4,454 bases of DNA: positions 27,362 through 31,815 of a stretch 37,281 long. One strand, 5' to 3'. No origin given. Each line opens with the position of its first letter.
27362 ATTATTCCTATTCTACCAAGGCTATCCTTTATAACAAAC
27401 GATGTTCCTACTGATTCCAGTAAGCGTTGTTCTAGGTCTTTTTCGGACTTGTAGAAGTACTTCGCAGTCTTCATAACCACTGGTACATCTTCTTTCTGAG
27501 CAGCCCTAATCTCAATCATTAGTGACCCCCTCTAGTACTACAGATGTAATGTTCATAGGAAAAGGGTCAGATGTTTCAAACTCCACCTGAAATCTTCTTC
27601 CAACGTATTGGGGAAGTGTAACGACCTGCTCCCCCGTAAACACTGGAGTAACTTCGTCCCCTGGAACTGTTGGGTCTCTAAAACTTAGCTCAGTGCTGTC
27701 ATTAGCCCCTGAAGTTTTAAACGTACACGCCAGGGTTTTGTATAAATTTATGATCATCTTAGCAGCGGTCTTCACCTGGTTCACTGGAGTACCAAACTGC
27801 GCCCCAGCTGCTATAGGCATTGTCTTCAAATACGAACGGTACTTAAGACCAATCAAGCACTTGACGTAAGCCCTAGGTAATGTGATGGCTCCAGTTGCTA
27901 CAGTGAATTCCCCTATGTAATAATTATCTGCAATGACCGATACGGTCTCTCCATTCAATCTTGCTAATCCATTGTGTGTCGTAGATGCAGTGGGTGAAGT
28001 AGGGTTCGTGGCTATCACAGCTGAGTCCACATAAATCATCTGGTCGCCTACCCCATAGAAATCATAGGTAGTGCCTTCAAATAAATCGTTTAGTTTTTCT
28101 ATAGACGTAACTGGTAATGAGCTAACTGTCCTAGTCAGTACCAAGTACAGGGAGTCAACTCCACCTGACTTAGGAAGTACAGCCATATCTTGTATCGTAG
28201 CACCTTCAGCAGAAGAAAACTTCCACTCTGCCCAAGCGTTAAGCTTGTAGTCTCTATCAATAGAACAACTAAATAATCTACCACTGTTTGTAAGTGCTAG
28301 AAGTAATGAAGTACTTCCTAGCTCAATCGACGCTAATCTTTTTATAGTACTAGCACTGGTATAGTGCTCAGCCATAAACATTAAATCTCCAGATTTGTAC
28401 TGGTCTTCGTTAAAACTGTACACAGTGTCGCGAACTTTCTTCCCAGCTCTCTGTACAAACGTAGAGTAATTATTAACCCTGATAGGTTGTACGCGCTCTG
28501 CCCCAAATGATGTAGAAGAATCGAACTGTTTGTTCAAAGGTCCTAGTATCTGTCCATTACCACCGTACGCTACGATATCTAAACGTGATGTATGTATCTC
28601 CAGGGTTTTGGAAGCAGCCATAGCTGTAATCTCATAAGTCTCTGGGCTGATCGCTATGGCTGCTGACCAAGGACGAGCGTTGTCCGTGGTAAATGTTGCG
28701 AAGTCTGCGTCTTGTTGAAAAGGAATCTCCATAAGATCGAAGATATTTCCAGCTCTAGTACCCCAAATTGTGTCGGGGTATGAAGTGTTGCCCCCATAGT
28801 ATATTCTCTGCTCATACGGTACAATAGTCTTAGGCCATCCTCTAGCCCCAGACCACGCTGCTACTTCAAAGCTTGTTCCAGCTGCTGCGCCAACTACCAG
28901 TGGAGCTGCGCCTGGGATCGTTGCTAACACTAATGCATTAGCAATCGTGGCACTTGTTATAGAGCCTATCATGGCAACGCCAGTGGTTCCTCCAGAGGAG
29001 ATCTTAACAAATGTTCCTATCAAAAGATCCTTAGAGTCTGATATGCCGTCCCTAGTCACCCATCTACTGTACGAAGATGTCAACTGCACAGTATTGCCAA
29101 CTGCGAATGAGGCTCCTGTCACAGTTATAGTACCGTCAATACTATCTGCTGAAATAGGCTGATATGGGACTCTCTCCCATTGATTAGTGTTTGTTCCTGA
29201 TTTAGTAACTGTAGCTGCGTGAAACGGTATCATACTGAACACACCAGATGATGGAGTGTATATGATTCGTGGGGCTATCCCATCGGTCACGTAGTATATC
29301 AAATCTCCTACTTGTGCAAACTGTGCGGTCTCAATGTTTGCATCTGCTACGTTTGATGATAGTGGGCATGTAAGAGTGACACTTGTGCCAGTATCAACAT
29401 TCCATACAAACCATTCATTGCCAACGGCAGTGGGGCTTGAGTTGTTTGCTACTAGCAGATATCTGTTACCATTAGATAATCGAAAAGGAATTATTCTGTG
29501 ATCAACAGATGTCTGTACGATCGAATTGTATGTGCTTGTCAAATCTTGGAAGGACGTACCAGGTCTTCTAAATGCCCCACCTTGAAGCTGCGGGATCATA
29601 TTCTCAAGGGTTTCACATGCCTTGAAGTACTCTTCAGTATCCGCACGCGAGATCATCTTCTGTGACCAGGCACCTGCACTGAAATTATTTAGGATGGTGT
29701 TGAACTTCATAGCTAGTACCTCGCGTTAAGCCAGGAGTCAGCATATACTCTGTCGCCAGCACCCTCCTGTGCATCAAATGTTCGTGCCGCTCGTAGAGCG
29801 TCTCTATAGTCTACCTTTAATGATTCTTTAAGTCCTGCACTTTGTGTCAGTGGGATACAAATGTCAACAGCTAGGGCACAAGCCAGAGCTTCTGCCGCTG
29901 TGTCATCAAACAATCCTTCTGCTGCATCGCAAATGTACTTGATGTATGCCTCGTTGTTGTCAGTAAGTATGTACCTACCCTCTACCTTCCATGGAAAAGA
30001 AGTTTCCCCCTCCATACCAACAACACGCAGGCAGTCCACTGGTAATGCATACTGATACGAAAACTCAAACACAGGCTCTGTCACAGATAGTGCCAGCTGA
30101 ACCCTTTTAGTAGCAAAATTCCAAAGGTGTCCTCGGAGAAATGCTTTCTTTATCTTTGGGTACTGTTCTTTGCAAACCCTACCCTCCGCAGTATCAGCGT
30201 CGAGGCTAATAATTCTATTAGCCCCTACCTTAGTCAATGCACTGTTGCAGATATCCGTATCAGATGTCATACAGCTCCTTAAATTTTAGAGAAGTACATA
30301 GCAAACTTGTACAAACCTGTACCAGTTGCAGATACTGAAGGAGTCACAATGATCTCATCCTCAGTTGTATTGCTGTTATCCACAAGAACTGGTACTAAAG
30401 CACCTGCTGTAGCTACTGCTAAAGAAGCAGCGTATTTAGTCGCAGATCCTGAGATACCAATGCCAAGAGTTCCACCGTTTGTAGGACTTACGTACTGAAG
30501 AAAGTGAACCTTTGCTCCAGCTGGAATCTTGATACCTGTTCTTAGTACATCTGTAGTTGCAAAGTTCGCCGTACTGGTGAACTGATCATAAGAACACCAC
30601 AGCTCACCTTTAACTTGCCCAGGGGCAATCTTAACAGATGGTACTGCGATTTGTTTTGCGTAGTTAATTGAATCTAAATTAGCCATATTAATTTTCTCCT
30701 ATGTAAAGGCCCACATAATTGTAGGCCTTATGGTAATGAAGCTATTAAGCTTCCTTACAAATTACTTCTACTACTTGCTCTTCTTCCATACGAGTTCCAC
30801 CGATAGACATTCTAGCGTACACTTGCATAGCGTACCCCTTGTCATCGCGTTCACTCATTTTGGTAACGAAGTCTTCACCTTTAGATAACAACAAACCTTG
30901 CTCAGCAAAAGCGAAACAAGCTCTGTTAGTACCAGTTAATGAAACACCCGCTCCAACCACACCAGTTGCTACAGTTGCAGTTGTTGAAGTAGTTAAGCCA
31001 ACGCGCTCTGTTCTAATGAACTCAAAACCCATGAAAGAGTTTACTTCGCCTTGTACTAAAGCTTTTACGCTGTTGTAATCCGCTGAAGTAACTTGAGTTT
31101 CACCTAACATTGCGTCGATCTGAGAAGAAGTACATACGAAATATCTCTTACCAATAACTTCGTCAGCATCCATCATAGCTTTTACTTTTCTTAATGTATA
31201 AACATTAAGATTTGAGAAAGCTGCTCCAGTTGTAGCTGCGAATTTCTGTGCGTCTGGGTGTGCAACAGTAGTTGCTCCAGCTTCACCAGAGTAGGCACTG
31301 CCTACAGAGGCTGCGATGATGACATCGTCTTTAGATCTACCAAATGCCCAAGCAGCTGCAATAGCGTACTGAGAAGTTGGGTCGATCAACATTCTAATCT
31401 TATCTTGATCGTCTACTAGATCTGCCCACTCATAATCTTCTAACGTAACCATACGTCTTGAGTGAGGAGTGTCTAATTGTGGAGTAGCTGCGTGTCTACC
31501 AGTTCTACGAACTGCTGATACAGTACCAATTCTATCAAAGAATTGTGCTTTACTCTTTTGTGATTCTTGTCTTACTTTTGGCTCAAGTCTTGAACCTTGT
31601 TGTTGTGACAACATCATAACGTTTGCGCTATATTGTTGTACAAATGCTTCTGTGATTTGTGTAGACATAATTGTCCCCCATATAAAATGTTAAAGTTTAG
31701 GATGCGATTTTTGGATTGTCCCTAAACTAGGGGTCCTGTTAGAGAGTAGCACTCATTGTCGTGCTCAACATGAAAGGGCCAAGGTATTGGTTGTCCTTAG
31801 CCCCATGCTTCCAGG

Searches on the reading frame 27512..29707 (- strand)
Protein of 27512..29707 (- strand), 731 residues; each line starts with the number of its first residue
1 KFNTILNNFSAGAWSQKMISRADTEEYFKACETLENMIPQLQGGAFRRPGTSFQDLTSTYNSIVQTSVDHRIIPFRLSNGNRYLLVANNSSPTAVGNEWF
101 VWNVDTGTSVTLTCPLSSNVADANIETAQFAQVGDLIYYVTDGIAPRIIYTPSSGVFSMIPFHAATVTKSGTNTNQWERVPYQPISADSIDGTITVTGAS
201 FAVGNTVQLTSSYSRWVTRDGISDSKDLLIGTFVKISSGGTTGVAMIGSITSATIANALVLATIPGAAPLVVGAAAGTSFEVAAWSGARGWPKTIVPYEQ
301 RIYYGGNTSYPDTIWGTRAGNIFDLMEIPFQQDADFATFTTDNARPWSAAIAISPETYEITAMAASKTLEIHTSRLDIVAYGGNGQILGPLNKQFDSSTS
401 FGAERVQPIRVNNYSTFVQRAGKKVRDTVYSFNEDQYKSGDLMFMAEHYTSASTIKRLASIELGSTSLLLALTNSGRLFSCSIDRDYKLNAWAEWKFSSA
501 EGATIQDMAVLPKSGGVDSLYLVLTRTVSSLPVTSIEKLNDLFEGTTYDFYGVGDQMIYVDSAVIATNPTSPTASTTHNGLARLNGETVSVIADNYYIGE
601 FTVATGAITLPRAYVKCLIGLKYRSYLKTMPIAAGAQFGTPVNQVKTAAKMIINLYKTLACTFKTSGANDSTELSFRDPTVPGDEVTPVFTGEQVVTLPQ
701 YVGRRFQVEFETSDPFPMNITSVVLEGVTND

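Call 30: search_protein_families(library=phrogs, proteins=[window:27512-29707:-], max_evalue=0.00001)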
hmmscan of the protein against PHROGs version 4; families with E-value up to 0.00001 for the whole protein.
window:27512-29707:- (731 aa): 4 families
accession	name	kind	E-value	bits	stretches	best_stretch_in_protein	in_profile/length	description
phrog_376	-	tail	2.7e-97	327.9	1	3-730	5-710/712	tail protein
phrog_15566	-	tail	8.8e-43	147.6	2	273-541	29-280/552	tail protein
phrog_30010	-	unknown function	3.4e-08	33.7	1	424-544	190-305/517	-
phrog_20269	-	unknown function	4.6e-08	33.5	0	7-148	8-139/374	-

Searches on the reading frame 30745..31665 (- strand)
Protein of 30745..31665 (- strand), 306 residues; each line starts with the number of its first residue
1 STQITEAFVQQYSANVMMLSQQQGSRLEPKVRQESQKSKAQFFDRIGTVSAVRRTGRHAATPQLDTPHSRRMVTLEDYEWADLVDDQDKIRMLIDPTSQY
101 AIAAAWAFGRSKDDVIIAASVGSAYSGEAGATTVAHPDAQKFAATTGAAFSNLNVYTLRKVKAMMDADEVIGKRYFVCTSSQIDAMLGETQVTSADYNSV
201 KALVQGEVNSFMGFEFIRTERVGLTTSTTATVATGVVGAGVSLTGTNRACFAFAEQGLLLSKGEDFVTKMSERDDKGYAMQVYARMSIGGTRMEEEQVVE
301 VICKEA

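Call 30: search_protein_families(library=phrogs, proteins=[window:30745-31665:-], max_evalue=0.00001)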
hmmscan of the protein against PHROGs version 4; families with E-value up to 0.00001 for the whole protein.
window:30745-31665:- (306 aa): 1 family
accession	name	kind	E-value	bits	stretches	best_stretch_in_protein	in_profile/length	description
phrog_3437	-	head and packaging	9.3e-74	249.3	1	2-305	5-293/294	major head protein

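Call 92: search_dna_similar(query=window:30745-31665:-, collection=phages, mode=protein, max_rows=12)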
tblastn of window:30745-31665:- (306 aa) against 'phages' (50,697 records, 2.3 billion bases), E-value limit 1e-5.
Records with a match: 136; places in all: 136; records where one place covers at least 80% of the query: 89.
Best place of each record, by identity: <60% 136.
By first word of the organism name: Vibrio 89; Pelagibacter 23; Caudoviricetes 6; Bacteriophage 4; Ralstonia 3; Yersinia 3; Alteromonas 2; Dunaliella 2; Acinetobacter 2; Methylophilales 1; and 1 more.
By host as written in the record: - 74; Candidatus Pelagibacter ubique HTCC1062 14; Vibrio cholerae 2095 9; Vibrio cholerae 7; Candidatus Pelagibacter sp. HTCC1062 4; Candidatus Pelagibacter sp. FZCC0015 2; Candidadtus Pelagibacter sp. HTCC1062 2; Alteromonas macleodii 2; and 17 more.
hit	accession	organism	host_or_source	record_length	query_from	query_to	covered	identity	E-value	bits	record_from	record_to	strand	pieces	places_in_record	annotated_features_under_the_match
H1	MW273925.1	Pelagibacter phage HTVC203P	Candidatus Pelagibacter sp. FZCC0015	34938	1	306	100%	51.1%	8e-86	286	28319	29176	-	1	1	putative major capsid protein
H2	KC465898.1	Pelagibacter phage HTVC010P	Candidatus Pelagibacter ubique HTCC1062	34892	1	306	100%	50.0%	2e-83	279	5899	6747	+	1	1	putative major capsid protein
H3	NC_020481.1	Pelagibacter phage HTVC010P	Candidatus Pelagibacter ubique HTCC1062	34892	1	306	100%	50.0%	2e-83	279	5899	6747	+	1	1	major head protein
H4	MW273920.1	Pelagibacter phage HTVC024P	Candidatus Pelagibacter sp. HTCC1062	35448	1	306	100%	49.7%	3e-81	273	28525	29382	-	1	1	putative major capsid protein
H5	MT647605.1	Pelagibacter phage Lederberg EXVC029P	Candidatus Pelagibacter ubique HTCC1062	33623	1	306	100%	49.4%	7e-83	278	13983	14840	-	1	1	putative major capsid protein | hypothetical protein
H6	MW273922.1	Pelagibacter phage HTVC034P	Candidatus Pelagibacter sp. HTCC1062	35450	1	306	100%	49.4%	3e-81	273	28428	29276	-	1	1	putative major capsid protein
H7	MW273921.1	Pelagibacter phage HTVC028P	Candidatus Pelagibacter sp. HTCC1062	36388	1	306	100%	49.0%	5e-80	270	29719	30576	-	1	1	putative major capsid protein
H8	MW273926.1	Pelagibacter phage HTVC204P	Candidatus Pelagibacter sp. FZCC0015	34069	1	306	100%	49.0%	2e-75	256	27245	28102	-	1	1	putative major capsid protein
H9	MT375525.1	Pelagibacter phage Greip EXVC021P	Candidatus Pelagibacter ubique HTCC1062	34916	1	306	100%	49.0%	2e-75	256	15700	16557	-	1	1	major capsid protein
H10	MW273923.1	Pelagibacter phage HTVC035P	Candidatus Pelagibacter sp. HTCC1062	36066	1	306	100%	48.7%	1e-81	274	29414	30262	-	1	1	putative major capsid protein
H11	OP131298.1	Pelagibacter phage Skadi-11 EXVC111P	Candidatus Pelagibacter ubique HTCC1062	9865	1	302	99%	49.3%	2e-79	268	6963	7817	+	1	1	major capsid protein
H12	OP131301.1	Pelagibacter phage Skadi-4 EXVC104P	Candidatus Pelagibacter ubique HTCC1062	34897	1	302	99%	49.3%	2e-79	268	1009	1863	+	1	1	major capsid protein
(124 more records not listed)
